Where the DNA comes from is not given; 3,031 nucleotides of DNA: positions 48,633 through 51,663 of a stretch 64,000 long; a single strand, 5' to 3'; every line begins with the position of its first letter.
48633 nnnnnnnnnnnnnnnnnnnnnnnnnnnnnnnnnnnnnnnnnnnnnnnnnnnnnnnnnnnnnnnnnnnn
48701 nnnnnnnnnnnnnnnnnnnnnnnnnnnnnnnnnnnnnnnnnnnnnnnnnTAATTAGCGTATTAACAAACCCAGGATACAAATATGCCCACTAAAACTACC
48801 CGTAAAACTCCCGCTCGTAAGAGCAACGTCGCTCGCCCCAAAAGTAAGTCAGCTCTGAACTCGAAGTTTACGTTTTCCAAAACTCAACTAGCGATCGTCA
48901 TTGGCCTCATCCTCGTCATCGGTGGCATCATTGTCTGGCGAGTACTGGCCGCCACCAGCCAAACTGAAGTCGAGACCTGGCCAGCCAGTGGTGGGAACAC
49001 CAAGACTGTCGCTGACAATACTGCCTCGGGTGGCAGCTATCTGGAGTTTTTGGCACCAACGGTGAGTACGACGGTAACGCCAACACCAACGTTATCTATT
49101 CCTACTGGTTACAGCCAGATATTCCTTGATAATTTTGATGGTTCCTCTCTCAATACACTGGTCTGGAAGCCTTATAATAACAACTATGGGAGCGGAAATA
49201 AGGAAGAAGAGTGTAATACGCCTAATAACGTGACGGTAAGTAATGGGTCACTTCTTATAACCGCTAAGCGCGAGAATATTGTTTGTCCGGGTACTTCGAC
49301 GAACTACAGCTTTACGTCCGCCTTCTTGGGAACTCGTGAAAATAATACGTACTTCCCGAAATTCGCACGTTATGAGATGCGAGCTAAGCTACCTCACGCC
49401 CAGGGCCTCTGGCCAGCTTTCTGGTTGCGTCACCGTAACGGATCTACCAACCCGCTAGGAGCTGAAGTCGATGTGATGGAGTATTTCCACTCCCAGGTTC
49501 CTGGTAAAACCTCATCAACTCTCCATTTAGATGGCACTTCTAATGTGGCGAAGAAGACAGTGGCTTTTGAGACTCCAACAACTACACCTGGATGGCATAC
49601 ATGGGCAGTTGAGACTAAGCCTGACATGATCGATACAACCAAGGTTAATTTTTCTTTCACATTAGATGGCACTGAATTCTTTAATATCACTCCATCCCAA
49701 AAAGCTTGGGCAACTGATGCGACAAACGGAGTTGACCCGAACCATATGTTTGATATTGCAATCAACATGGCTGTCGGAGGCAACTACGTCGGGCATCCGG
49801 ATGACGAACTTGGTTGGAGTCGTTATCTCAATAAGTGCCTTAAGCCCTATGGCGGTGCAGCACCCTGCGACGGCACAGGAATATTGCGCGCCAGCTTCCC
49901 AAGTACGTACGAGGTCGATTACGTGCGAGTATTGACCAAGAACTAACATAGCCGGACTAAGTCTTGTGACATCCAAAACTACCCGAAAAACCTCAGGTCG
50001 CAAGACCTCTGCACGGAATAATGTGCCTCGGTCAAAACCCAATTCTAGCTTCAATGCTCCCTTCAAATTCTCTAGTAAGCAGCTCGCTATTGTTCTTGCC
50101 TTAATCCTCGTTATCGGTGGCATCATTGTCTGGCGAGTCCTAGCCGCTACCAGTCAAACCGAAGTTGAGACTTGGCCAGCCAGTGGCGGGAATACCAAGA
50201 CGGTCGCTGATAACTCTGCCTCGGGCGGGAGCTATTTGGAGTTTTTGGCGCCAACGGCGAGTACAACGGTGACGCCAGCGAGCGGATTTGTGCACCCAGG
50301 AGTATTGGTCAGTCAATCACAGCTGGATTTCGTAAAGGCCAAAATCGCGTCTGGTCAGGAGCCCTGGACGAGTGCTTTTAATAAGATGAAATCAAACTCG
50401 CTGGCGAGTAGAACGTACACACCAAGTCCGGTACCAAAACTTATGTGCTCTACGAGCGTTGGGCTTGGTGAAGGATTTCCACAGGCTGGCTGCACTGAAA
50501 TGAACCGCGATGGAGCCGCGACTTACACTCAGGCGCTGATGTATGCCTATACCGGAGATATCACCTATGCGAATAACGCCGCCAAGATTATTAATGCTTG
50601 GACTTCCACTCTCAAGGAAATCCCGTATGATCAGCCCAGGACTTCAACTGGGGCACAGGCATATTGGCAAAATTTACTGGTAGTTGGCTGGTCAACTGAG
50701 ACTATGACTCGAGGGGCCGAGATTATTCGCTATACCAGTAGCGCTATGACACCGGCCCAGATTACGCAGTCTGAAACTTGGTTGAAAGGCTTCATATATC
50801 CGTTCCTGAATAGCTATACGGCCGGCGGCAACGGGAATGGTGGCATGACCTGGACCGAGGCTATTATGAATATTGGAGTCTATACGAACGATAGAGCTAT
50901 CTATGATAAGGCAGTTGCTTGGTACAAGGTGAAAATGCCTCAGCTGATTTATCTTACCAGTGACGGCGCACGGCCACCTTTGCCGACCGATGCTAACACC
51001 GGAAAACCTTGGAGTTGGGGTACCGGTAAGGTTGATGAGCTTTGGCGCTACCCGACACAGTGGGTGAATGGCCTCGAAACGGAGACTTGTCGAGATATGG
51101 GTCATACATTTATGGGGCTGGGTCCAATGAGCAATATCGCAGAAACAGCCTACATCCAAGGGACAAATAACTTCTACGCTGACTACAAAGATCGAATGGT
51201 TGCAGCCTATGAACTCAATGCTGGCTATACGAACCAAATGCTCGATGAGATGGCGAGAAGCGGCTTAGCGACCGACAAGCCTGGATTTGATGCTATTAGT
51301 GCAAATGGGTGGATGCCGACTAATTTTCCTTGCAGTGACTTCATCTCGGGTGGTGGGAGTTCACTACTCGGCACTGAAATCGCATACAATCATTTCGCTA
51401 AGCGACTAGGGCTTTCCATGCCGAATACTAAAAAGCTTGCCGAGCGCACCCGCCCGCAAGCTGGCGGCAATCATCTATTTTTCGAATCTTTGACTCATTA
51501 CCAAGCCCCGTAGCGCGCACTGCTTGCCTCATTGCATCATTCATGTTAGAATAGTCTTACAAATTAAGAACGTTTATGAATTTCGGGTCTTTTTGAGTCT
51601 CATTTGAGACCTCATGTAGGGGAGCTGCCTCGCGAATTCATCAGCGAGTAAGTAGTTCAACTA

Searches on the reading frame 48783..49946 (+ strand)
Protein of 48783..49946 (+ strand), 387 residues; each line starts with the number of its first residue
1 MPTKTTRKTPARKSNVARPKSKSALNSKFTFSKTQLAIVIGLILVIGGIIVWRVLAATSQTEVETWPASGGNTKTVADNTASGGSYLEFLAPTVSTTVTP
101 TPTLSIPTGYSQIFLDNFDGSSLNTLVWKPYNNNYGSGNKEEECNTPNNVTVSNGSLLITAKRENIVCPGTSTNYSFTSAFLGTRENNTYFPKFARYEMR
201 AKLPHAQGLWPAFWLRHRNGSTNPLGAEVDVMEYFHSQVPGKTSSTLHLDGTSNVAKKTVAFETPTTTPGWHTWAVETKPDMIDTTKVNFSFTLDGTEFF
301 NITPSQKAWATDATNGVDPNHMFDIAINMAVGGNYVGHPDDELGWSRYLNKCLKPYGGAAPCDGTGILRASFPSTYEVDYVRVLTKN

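Call 74: search_protein_families(library=pfam, proteins=[window:48783-49946:+], max_evalue=0.00001)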
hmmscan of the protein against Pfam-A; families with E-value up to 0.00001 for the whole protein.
window:48783-49946:+ (387 aa): 1 family
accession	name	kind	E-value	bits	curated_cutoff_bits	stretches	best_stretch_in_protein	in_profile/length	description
PF00722.28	Glyco_hydro_16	-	8e-10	38.9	22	1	145-306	9-139/175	Glycosyl hydrolases family 16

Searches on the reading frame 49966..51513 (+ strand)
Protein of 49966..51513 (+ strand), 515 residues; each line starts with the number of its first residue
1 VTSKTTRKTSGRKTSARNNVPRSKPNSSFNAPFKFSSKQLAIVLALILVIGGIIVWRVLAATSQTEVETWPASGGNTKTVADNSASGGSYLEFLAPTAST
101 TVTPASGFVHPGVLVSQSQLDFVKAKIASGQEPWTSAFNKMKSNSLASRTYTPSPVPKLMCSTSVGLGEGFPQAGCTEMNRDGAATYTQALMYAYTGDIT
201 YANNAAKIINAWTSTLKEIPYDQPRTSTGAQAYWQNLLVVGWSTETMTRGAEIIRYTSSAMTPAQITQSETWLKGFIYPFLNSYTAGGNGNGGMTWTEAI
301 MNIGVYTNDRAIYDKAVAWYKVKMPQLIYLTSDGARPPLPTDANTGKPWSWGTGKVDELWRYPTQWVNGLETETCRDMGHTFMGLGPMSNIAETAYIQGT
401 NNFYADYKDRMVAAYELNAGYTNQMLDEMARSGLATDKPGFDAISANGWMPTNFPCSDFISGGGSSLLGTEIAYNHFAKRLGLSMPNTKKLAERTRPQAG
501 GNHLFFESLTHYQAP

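Call 74: search_protein_families(library=pfam, proteins=[window:49966-51513:+], max_evalue=0.00001)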
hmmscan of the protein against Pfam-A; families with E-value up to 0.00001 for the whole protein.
window:49966-51513:+ (515 aa): 1 family
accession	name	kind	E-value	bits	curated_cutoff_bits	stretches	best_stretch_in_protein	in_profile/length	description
PF05426.18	Alginate_lyase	-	3.3e-12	46.9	22.2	1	177-326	53-206/275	Alginate lyase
